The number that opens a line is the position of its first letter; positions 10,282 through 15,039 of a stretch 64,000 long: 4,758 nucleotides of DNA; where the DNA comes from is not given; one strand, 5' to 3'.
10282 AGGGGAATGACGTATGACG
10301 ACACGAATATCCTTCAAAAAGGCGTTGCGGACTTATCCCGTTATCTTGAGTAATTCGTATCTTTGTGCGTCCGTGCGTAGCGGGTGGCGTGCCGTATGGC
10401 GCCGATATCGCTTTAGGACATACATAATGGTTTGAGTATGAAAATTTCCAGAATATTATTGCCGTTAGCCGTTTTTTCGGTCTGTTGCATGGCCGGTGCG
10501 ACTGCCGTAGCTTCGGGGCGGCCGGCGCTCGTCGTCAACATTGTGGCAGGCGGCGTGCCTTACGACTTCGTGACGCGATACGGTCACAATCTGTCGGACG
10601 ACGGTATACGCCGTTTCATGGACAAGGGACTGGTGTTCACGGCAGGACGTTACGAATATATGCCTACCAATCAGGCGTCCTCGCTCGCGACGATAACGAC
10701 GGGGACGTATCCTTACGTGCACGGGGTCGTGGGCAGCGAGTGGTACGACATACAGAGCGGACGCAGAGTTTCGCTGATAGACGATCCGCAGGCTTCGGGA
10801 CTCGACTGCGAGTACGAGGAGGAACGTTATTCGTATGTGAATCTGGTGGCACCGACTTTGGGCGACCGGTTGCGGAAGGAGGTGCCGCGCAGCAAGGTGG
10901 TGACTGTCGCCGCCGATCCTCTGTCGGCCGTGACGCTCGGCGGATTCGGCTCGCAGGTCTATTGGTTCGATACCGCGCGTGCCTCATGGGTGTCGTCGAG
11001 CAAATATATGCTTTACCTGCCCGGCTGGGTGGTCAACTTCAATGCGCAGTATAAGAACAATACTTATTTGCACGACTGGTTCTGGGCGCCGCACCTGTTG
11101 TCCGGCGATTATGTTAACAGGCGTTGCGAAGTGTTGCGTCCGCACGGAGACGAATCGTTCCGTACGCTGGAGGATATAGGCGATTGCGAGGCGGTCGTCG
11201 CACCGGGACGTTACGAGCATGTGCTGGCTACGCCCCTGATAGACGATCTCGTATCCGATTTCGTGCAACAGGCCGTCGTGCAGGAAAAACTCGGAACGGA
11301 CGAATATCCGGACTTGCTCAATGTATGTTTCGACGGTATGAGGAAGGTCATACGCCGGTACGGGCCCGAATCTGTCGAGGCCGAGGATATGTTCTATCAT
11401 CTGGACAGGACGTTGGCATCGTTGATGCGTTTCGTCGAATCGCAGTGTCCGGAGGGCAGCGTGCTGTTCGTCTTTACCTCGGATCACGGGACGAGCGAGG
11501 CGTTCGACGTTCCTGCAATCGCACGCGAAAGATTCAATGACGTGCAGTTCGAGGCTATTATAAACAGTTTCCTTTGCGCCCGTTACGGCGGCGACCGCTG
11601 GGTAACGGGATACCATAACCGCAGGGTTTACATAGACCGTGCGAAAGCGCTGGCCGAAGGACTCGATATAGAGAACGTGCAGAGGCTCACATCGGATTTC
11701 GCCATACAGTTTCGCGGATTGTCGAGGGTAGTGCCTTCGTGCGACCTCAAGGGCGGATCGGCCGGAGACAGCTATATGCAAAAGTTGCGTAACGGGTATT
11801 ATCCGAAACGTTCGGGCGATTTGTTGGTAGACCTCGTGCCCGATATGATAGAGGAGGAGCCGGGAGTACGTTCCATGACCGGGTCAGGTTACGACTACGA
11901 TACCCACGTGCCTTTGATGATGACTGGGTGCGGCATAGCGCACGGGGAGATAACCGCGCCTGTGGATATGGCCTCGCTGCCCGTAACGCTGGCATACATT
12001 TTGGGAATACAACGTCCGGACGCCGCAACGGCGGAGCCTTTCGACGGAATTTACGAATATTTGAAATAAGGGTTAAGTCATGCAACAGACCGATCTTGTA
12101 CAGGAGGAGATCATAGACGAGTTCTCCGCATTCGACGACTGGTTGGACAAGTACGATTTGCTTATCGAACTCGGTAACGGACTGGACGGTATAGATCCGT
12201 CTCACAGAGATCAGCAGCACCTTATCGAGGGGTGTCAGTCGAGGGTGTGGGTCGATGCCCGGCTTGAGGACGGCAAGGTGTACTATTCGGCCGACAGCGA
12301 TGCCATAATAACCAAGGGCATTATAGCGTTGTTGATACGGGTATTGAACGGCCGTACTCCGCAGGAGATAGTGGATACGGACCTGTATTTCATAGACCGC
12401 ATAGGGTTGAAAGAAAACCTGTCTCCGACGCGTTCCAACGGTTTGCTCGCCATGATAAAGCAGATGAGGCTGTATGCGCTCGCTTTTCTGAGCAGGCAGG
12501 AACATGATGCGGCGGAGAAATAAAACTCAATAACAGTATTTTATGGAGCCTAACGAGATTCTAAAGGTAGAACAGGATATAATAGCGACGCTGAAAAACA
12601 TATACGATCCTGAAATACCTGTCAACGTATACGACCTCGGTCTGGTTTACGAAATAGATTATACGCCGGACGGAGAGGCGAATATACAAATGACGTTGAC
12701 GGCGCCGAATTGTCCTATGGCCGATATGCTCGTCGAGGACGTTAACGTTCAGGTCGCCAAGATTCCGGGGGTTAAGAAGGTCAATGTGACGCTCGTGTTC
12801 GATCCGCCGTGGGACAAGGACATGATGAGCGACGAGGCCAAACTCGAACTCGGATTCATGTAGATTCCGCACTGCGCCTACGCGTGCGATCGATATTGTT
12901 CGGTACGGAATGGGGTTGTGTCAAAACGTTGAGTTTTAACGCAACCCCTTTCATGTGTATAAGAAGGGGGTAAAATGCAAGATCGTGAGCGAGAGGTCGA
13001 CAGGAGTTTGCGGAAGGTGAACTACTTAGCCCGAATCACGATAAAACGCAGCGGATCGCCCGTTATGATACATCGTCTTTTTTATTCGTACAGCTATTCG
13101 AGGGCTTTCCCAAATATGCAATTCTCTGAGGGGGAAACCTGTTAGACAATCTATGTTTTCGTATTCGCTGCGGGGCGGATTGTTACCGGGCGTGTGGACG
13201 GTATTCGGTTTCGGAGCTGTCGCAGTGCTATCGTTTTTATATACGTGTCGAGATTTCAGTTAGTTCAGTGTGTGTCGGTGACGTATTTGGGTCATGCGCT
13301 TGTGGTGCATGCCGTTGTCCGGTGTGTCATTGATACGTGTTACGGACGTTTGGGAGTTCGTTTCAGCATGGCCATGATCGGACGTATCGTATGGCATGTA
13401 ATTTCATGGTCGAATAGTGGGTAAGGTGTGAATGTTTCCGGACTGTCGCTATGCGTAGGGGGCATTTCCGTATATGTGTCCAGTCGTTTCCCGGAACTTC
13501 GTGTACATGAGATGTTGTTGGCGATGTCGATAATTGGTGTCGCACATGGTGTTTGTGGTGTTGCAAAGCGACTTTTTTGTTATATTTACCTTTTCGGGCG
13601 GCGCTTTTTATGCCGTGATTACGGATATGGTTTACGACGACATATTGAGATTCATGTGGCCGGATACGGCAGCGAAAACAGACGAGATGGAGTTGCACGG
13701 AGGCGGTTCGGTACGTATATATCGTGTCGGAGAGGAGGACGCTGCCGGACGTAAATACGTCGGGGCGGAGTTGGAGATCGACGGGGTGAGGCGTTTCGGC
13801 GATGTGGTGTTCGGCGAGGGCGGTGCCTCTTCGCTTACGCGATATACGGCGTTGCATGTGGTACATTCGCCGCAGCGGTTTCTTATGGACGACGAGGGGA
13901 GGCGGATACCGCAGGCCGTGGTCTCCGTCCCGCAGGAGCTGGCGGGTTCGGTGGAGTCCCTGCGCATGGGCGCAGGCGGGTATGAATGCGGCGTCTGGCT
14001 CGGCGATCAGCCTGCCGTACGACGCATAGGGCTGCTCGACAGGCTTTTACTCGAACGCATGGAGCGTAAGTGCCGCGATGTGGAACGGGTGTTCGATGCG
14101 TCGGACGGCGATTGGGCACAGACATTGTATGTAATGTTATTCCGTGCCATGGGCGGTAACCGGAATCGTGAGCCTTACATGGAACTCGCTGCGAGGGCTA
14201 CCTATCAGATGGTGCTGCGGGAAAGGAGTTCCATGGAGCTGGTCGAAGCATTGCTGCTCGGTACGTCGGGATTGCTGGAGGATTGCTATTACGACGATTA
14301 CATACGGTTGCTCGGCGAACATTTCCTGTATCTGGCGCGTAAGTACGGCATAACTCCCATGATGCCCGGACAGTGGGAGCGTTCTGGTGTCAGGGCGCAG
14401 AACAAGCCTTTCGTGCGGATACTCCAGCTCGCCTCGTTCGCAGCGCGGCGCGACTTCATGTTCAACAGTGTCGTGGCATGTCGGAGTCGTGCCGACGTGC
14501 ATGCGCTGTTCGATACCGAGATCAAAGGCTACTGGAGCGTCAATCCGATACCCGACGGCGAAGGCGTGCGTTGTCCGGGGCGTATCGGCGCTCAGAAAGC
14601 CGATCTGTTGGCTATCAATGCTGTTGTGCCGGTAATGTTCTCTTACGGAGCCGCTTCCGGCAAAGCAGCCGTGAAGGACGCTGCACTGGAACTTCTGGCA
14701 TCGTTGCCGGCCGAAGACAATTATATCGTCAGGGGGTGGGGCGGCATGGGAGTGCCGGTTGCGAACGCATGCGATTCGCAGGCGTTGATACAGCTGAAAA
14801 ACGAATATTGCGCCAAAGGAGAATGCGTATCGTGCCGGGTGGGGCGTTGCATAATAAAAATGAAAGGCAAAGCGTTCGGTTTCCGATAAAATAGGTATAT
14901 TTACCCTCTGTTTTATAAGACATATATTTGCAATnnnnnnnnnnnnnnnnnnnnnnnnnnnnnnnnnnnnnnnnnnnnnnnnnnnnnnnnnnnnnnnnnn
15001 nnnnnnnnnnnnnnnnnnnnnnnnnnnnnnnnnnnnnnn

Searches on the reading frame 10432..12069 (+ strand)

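Call 58: search_protein_families(library=pfam, proteins=[window:10432-12069:+], max_evalue=0.001)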
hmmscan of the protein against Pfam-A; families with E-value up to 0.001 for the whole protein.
window:10432-12069:+ (545 aa): 1 family
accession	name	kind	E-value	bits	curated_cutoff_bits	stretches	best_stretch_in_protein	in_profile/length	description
PF01663.27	Phosphodiest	-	7.6e-20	72.2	23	1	37-368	4-235/342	Type I phosphodiesterase / nucleotide pyrophosphatase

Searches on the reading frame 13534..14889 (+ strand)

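Call 58: search_protein_families(library=pfam, proteins=[window:13534-14889:+], max_evalue=0.001)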
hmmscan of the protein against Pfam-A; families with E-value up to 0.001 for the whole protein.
window:13534-14889:+ (451 aa): 1 family
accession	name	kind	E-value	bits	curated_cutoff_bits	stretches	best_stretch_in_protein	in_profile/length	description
PF11013.13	DUF2851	-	8e-60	203.2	25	1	36-396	2-374/375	Protein of unknown function (DUF2851)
